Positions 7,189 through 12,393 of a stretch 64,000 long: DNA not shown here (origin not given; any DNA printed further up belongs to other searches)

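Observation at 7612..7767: Recurrent D-x-R-T-x-F motif in the cytoplasmic tails of TssL, the kinase (two copies) and the TagR-like protein: candidate phospho-Thr/FHA docking sites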

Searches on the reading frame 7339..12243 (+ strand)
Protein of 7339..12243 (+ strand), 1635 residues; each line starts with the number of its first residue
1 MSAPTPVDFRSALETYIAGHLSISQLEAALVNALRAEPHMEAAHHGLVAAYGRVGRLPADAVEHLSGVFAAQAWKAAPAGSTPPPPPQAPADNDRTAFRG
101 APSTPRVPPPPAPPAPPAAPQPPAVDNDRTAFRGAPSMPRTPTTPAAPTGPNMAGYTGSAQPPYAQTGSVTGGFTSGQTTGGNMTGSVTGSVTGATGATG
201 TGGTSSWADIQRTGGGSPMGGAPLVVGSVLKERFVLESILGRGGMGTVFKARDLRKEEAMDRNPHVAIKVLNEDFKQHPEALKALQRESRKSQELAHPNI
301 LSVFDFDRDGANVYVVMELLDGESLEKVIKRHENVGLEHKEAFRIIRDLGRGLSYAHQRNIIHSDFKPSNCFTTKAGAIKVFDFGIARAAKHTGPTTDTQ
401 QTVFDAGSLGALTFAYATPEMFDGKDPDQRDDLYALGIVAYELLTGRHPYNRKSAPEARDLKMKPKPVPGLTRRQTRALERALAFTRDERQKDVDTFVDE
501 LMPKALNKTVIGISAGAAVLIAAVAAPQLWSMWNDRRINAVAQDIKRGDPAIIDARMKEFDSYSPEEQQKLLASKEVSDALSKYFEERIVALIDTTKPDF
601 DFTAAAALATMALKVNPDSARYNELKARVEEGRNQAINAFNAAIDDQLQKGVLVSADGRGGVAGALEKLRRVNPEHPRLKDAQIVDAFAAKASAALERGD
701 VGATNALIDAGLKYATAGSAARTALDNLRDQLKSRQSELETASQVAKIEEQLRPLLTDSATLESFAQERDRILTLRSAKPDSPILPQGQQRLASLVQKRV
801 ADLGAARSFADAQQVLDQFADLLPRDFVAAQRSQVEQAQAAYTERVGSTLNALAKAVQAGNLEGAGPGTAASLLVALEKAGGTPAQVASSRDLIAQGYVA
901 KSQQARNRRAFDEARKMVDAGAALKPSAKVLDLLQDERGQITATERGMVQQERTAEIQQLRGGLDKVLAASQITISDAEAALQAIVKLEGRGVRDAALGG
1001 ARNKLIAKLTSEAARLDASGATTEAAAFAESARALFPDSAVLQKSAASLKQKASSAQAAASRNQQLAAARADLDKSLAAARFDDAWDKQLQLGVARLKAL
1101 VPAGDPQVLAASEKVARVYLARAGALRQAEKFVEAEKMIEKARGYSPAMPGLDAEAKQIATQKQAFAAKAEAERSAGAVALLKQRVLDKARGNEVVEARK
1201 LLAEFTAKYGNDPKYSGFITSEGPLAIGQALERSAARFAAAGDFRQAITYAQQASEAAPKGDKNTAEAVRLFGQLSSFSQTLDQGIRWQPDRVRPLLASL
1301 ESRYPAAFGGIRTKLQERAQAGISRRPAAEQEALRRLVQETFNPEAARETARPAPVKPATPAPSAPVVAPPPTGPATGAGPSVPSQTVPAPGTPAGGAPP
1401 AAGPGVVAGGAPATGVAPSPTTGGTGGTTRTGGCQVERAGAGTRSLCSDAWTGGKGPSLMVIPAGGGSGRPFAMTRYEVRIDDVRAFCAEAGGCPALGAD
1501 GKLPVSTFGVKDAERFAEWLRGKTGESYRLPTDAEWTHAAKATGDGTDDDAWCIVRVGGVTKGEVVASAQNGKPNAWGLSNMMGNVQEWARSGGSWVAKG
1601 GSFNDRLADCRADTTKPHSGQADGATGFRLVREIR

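Call 4: search_protein_families(library=pfam, proteins=[window:7339-12243:+], max_evalue=0.01)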
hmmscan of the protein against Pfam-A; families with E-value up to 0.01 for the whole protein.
window:7339-12243:+ (1635 aa): 4 families
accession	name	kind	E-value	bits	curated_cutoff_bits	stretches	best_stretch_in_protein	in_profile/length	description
PF00069.31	Pkinase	-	3.6e-40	138.4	31.7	1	236-457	3-204/263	Protein kinase domain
PF07714.23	PK_Tyr_Ser-Thr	-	2.6e-29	102.7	23.1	1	236-458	3-213/258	Protein tyrosine and serine/threonine kinase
PF03781.23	FGE-sulfatase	-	3.5e-10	40.4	23.3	1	1500-1632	88-255/255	Sulfatase-modifying factor enzyme 1-like domain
PF03109.22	ABC1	-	0.00011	21.9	22.9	1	274-392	109-219/244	ABC1 atypical kinase-like domain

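Call 13: find_homologous_proteins(query=window:7339-12243:+, max_evalue=1e-20)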
Query window:7339-12243:+ (1635 aa): 2033 proteins with E <= 1e-20 among 8000 candidates; the best 120 are listed.
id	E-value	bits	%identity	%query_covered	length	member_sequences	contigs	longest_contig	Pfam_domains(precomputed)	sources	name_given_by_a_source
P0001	0.0e+0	3573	100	100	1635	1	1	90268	PF07714.24,PF00069.32,PF03781.23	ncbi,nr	ncbi:MAG: protein kinase [Gammaproteobacteria bacterium]|nr:protein kinase [Gammaproteobacteria bact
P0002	0.0e+0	2480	61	6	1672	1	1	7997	PF07714.24,PF00069.32,PF03781.23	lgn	-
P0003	1.7e-286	972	37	86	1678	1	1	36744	PF07714.24,PF00069.32,PF03109.23,PF03781.23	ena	-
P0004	8.4e-286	970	27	7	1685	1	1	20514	PF07714.24,PF00069.32,PF03109.23,PF03781.23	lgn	-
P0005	5.8e-280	951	35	100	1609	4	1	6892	PF07714.24,PF00069.32,PF03109.23,PF03781.23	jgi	jgi:hypothetical protein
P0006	4.1e-278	945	42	13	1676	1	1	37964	PF07714.24,PF00069.32,PF03109.23,PF03781.23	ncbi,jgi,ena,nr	ncbi:MAG TPA: protein kinase [Steroidobacteraceae bacterium]|nr:protein kinase [Steroidobacteraceae 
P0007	5.0e-274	931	37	77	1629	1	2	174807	PF07714.24,PF00069.32,PF03109.23,PF03781.23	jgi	-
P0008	7.7e-272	924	35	100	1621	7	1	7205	PF07714.24,PF00069.32,PF03109.23,PF03781.23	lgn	-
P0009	9.8e-270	917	44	4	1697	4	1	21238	PF07714.24,PF00069.32,PF03109.23,PF03781.23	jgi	jgi:serine/threonine protein kinase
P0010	2.7e-269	915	36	100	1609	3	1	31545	PF07714.24,PF00069.32,PF03109.23,PF03781.23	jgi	jgi:serine/threonine protein kinase/uncharacterized protein YciI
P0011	6.9e-269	914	36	89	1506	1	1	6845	PF07714.24,PF00069.32,PF03109.23,PF03781.23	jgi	jgi:serine/threonine protein kinase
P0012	8.5e-267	907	42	12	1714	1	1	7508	PF07714.24,PF00069.32,PF03109.23,PF03781.23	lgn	-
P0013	9.5e-266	904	36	87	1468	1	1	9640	PF07714.24,PF00069.32,PF03109.23,PF03781.23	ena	-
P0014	1.2e-262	893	35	86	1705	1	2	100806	PF07714.24,PF00069.32,PF03109.23,PF03781.23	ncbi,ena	-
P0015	8.9e-261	887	36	87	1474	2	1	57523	PF07714.24,PF00069.32,PF03781.23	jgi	-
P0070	5.1e-225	769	35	69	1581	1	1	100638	PF07714.24,PF00069.32,PF03781.23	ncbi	-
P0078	2.1e-222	760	36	75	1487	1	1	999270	PF07714.24,PF00069.32,PF03109.23,PF03781.23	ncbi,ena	-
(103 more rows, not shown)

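Call 17: find_encoding_contigs(protein=P0001, flank=10000, max_places=3)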
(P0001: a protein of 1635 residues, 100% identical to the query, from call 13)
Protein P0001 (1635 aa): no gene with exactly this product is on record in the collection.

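Call 27: find_encoding_contigs(protein=P0007, flank=10000, max_places=2)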
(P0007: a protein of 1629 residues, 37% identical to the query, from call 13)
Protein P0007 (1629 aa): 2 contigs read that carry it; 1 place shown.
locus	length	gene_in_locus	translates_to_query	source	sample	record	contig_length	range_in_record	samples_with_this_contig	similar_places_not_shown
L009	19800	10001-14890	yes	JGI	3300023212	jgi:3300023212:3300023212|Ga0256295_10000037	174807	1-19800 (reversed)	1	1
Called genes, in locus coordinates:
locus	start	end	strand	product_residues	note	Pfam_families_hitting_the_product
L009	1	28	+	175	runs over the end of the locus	PF12790:T6SS-SciN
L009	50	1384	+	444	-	PF05936:T6SS_VasE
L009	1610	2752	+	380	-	PF09850:DotU, PF00691:OmpA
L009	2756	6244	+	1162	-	PF14331:IcmF-related_N, PF06761:IcmF-related, PF06744:IcmF_C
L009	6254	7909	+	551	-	PF09867:TagF_N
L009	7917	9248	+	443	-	PF00498:FHA, PF20232:T6SS_FHA_C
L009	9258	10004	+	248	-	PF00481:PP2C (faint), PF13672:PP2C_2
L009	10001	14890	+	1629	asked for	PF00069:Pkinase, PF03109:ABC1 (weak), PF07714:PK_Tyr_Ser-Thr, PF03781:FGE-sulfatase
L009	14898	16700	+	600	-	PF03781:FGE-sulfatase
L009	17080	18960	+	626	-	PF08479:POTRA_2, PF03865:ShlB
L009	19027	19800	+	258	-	?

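Call 28: find_encoding_contigs(protein=P0003, flank=10000, max_places=2)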
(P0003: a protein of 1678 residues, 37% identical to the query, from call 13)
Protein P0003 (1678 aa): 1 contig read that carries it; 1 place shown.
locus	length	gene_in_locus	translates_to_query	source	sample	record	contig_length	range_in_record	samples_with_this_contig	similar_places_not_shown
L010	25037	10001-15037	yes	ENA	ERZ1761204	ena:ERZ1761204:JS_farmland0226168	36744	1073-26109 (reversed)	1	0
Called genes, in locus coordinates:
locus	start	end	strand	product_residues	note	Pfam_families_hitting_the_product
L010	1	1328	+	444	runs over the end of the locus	PF05936:T6SS_VasE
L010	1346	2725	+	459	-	PF09850:DotU, PF00691:OmpA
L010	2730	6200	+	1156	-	PF14331:IcmF-related_N, PF06761:IcmF-related, PF06744:IcmF_C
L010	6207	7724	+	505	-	PF09867:TagF_N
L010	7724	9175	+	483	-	PF00498:FHA, PF20232:T6SS_FHA_C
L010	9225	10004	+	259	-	PF00481:PP2C, PF13672:PP2C_2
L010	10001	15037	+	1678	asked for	PF00069:Pkinase, PF07714:PK_Tyr_Ser-Thr, PF03109:ABC1 (weak), PF03781:FGE-sulfatase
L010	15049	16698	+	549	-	PF03781:FGE-sulfatase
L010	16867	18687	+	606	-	PF08479:POTRA_2, PF03865:ShlB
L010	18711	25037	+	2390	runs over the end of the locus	PF05860:TPS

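Call 37: find_encoding_contigs(protein=P0014, flank=10000, max_places=1)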
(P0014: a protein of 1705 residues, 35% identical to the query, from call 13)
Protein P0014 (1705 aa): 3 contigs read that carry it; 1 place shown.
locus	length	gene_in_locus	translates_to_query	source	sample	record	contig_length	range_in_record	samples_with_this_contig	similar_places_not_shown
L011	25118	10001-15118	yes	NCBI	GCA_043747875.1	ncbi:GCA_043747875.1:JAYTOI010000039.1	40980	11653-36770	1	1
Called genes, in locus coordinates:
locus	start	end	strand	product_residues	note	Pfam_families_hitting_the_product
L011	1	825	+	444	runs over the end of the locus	PF05936:T6SS_VasE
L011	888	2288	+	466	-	PF09850:DotU, PF00691:OmpA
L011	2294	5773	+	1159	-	PF14331:IcmF-related_N, PF06761:IcmF-related, PF06744:IcmF_C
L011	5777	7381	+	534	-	PF09867:TagF_N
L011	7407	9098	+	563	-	-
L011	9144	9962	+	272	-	PF00481:PP2C, PF13672:PP2C_2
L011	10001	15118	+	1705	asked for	PF00069:Pkinase, PF03109:ABC1, PF07714:PK_Tyr_Ser-Thr, PF03781:FGE-sulfatase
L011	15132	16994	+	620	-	PF03781:FGE-sulfatase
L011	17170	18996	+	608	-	PF08479:POTRA_2, PF03865:ShlB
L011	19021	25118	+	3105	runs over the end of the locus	-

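Call 38: find_encoding_contigs(protein=P0010, flank=10000, max_places=1)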
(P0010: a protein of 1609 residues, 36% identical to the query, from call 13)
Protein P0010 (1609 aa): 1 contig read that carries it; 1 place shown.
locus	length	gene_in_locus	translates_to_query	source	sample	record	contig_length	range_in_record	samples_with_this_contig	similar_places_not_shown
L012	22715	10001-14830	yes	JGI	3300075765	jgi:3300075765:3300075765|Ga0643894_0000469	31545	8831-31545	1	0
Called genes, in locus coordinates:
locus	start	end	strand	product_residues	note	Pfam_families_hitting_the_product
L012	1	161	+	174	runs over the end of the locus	PF12790:T6SS-SciN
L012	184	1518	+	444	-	PF05936:T6SS_VasE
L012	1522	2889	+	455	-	PF09850:DotU, PF00691:OmpA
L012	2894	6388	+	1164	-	PF14331:IcmF-related_N, PF06761:IcmF-related, PF06744:IcmF_C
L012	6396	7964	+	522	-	PF09867:TagF_N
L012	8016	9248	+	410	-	PF00498:FHA, PF20232:T6SS_FHA_C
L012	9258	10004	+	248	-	PF13672:PP2C_2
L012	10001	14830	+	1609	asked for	PF00069:Pkinase, PF03109:ABC1 (weak), PF07714:PK_Tyr_Ser-Thr, PF03781:FGE-sulfatase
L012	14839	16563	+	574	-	PF03781:FGE-sulfatase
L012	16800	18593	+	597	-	PF08479:POTRA_2, PF03865:ShlB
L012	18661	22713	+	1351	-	?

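Call 39: find_encoding_contigs(protein=P0070, flank=10000, max_places=1)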
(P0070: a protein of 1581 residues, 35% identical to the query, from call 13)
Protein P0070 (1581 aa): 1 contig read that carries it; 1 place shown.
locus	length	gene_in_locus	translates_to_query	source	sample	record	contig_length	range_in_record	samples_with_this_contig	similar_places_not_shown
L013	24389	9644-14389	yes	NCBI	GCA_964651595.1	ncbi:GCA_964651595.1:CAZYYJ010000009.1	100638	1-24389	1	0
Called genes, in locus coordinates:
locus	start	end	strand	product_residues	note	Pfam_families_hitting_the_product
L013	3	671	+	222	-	?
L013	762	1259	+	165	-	PF12790:T6SS-SciN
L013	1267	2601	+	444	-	PF05936:T6SS_VasE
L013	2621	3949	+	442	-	PF09850:DotU, PF00691:OmpA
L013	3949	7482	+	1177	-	PF14331:IcmF-related_N, PF06761:IcmF-related, PF06744:IcmF_C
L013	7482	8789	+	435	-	PF09867:TagF_N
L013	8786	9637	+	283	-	PF00481:PP2C (weak), PF13672:PP2C_2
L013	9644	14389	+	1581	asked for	PF00069:Pkinase, PF07714:PK_Tyr_Ser-Thr, PF03781:FGE-sulfatase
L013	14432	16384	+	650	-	PF03781:FGE-sulfatase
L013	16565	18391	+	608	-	PF08479:POTRA_2, PF03865:ShlB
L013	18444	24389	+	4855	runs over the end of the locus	-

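Call 40: find_encoding_contigs(protein=P0078, flank=10000, max_places=1)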
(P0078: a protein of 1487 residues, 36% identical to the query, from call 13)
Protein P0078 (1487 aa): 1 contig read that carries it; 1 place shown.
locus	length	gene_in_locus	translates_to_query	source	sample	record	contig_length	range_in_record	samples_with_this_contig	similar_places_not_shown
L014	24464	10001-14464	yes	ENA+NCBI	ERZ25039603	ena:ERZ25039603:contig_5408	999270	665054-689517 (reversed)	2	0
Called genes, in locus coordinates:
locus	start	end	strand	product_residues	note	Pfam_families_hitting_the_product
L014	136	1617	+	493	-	PF00498:FHA, PF16697:Yop-YscD_cpl (weak), PF20232:T6SS_FHA_C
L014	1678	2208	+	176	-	PF12790:T6SS-SciN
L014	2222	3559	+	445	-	PF05936:T6SS_VasE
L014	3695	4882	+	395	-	PF09850:DotU, PF00691:OmpA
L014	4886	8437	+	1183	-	PF14331:IcmF-related_N, PF06761:IcmF-related, PF06744:IcmF_C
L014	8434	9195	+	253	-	PF09867:TagF_N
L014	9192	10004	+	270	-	PF00481:PP2C (weak), PF13672:PP2C_2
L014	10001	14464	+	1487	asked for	PF00069:Pkinase, PF07714:PK_Tyr_Ser-Thr, PF03109:ABC1 (weak), PF03781:FGE-sulfatase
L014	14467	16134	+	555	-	PF03781:FGE-sulfatase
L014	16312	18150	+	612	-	PF08479:POTRA_2, PF03865:ShlB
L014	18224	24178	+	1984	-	-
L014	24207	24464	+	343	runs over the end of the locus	PF06812:ImpA_N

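Call 45: find_homologous_proteins(query=L014:136-1614:+, max_evalue=0.00001)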
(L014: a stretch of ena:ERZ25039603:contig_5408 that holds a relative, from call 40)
Query L014:136-1614:+ (493 aa): 631 proteins with E <= 0.00001 among 8000 candidates; the best 120 are listed.
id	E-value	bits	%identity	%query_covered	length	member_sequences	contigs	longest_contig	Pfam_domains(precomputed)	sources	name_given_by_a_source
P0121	0.0e+0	1125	100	100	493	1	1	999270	PF00498.32,PF16697.11,PF20232.4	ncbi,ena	-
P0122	3.1e-131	457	49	100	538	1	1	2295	PF00498.32,PF20232.4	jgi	jgi:type VI secretion system protein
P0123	9.9e-130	452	49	100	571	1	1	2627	PF00498.32,PF16697.11,PF20232.4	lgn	-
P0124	4.4e-102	361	47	88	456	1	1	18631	PF20232.4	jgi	-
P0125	1.5e-98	349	42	100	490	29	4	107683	PF00498.32,PF20232.4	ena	-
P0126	3.6e-98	348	58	42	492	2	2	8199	PF00498.32,PF16697.11,PF20232.4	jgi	jgi:type VI secretion system FHA domain protein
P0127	2.3e-97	345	53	42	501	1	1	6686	PF00498.32,PF20232.4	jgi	jgi:type VI secretion system protein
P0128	1.6e-95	339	41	100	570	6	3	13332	PF00498.32,PF20232.4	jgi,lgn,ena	-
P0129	4.2e-95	338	41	100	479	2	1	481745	PF00498.32,PF20232.4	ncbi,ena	-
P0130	9.2e-95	337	42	100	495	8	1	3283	PF00498.32,PF20232.4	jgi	jgi:type VI secretion system FHA domain protein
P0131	3.0e-94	335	55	42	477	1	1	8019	PF00498.32,PF20232.4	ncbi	-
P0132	1.2e-93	333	41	100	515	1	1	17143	PF00498.32,PF16697.11,PF20232.4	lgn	-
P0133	7.2e-91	324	41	99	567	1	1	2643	PF00498.32,PF20232.4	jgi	jgi:type VI secretion system protein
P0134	5.1e-89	318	41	100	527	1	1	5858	PF00498.32,PF20232.4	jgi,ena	-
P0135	3.6e-87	312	51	39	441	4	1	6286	PF00498.32,PF16697.11,PF20232.4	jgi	jgi:type VI secretion system protein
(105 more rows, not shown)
